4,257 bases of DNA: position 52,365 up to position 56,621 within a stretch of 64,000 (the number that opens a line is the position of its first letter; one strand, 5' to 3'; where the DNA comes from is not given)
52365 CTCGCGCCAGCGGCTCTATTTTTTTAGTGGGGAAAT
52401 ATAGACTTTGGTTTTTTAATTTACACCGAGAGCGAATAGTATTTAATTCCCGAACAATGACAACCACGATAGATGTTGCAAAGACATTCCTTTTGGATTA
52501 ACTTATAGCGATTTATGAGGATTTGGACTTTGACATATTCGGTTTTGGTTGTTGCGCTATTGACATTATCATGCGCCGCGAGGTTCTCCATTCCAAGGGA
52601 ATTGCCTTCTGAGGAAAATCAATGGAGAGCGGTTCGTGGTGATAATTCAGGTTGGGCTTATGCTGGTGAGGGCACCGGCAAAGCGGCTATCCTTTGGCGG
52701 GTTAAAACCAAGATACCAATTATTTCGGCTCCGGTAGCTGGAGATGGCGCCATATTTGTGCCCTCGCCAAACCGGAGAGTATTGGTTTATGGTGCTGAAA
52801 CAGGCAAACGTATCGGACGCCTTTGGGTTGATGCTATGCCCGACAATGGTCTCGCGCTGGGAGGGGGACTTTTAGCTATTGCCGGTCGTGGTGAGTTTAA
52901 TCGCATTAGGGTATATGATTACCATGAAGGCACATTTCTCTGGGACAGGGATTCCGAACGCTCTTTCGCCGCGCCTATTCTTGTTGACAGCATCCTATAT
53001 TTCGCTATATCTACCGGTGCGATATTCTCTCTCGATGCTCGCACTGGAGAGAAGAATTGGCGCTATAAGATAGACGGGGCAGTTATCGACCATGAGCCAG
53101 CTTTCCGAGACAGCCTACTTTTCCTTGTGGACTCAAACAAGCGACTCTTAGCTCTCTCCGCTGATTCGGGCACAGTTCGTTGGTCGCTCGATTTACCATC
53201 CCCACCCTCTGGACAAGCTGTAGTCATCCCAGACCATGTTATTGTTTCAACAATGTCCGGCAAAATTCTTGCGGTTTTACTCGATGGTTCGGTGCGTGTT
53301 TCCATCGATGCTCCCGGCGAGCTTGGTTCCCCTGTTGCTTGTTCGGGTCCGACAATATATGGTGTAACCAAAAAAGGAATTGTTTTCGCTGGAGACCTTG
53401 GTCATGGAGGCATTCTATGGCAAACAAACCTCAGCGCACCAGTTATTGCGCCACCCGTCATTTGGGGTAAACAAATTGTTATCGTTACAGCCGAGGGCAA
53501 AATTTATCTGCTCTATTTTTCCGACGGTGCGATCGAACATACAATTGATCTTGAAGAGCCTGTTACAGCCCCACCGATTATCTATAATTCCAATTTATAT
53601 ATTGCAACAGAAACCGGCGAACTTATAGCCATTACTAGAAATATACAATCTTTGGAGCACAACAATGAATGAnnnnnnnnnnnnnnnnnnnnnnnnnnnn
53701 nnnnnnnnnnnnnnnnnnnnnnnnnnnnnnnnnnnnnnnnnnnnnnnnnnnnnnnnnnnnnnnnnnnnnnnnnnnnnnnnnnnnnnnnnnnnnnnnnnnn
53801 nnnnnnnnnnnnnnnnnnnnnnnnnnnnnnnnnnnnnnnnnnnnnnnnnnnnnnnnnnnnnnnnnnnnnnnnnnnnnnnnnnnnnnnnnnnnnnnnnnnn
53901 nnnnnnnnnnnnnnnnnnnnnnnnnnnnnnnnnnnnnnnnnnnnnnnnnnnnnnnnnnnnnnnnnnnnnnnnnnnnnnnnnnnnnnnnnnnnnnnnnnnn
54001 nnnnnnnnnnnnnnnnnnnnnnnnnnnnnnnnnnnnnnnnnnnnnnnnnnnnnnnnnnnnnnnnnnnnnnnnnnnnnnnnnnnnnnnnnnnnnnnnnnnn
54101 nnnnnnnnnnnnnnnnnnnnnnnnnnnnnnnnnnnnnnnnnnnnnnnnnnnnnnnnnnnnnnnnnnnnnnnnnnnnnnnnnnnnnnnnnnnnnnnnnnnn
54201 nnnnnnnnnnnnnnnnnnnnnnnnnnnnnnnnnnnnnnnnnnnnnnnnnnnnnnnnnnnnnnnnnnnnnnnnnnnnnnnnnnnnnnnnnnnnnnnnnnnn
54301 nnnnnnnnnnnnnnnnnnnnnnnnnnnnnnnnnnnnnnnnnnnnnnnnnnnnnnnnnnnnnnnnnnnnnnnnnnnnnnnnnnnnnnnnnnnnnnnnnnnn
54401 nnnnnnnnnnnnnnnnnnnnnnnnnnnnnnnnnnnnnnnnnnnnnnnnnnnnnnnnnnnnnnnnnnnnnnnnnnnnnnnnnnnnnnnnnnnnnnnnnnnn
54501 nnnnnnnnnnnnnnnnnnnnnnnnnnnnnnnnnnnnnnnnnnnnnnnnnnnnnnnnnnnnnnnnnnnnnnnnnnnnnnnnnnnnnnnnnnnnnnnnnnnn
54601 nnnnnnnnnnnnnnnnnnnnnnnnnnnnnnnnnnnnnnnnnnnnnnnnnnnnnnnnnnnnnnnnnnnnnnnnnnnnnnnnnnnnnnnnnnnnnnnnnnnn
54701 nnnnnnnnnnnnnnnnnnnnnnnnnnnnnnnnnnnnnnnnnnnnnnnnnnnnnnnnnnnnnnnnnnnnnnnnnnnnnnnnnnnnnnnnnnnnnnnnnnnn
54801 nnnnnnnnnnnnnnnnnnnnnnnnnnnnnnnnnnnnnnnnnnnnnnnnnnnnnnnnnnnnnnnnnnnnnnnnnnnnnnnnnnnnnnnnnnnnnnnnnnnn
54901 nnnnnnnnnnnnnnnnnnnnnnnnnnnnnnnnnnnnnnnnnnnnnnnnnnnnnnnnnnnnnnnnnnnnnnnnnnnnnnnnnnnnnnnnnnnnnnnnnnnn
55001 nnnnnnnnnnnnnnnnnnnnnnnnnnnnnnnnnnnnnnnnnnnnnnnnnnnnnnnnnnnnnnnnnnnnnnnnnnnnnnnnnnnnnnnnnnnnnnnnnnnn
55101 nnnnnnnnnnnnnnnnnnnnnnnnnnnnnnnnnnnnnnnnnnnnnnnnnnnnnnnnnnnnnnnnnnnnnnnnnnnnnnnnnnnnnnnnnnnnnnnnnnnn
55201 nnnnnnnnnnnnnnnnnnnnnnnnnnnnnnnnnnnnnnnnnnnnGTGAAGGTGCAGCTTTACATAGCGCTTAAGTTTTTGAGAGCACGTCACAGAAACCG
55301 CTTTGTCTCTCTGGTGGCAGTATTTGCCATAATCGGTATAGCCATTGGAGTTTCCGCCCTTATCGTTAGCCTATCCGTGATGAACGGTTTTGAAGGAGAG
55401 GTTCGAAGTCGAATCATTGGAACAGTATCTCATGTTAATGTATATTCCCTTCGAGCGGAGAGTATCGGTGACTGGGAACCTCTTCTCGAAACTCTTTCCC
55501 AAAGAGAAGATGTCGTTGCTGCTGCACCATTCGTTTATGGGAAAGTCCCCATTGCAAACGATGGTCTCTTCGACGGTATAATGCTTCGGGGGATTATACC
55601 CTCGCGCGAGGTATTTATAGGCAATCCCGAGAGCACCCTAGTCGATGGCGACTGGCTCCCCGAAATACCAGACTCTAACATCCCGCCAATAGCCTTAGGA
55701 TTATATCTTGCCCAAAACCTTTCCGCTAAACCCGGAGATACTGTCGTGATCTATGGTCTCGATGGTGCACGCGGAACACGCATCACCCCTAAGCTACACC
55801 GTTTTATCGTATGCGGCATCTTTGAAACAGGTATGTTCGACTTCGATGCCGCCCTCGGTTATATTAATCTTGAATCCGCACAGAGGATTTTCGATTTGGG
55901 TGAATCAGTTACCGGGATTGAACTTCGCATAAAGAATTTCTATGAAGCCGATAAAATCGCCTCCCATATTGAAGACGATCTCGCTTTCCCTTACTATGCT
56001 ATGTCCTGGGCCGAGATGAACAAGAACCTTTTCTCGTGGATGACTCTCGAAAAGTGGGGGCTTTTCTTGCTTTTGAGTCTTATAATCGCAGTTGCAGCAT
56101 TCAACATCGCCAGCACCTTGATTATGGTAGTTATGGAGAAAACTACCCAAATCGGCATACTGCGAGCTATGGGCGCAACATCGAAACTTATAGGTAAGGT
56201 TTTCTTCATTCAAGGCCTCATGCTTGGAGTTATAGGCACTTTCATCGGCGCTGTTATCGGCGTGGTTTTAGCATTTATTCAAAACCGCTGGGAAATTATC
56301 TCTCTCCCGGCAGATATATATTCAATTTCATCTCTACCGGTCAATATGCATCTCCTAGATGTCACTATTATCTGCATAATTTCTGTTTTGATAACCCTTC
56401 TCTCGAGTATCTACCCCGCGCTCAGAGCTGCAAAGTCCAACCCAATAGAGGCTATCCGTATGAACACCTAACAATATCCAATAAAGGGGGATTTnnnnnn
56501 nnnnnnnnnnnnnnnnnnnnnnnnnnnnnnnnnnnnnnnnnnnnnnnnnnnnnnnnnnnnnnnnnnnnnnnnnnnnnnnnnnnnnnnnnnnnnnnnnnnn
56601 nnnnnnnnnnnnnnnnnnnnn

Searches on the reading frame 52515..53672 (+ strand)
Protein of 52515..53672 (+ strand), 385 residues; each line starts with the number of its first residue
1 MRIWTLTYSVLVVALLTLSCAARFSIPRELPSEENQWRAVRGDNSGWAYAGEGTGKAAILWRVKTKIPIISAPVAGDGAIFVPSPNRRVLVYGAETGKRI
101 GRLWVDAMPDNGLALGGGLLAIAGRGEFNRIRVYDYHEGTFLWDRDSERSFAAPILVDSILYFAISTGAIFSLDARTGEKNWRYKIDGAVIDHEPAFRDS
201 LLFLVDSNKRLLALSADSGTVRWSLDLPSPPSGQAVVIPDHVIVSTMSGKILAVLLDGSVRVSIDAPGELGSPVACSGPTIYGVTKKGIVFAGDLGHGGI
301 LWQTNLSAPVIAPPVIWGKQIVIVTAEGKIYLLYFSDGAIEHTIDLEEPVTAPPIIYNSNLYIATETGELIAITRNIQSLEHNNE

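Call 74: search_protein_families(library=pfam, proteins=[window:52515-53672:+], max_evalue=0.00001)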
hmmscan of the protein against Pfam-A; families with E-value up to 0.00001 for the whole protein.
window:52515-53672:+ (385 aa): 3 families
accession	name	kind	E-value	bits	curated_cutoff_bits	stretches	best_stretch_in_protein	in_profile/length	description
PF13360.13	PQQ_2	-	2.6e-29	103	27.6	2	129-261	3-141/233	Outer membrane protein assembly factor BamB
PF13570.13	Beta-prop_ACSF4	-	1.7e-26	93.8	133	1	132-371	74-325/329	Beta-alanine-activating enzyme, beta-propeller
PF01011.28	PQQ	-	5.5e-13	48.9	26.7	0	150-187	49-86/595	Glucose/ethanol/alcohol dehydrogenase, beta-propeller domain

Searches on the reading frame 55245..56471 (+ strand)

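Call 74: search_protein_families(library=pfam, proteins=[window:55245-56471:+], max_evalue=0.00001)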
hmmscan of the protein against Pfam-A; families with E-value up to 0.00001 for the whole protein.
window:55245-56471:+ (408 aa): 2 families
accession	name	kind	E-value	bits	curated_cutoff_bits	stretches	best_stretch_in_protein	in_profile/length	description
PF02687.27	FtsX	-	1.2e-18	67.7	25.5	1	275-400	2-120/120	FtsX-like permease C-terminal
PF12704.14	MacB_PCD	-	9.8e-16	59.1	27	1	26-243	2-205/207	MacB-like periplasmic core domain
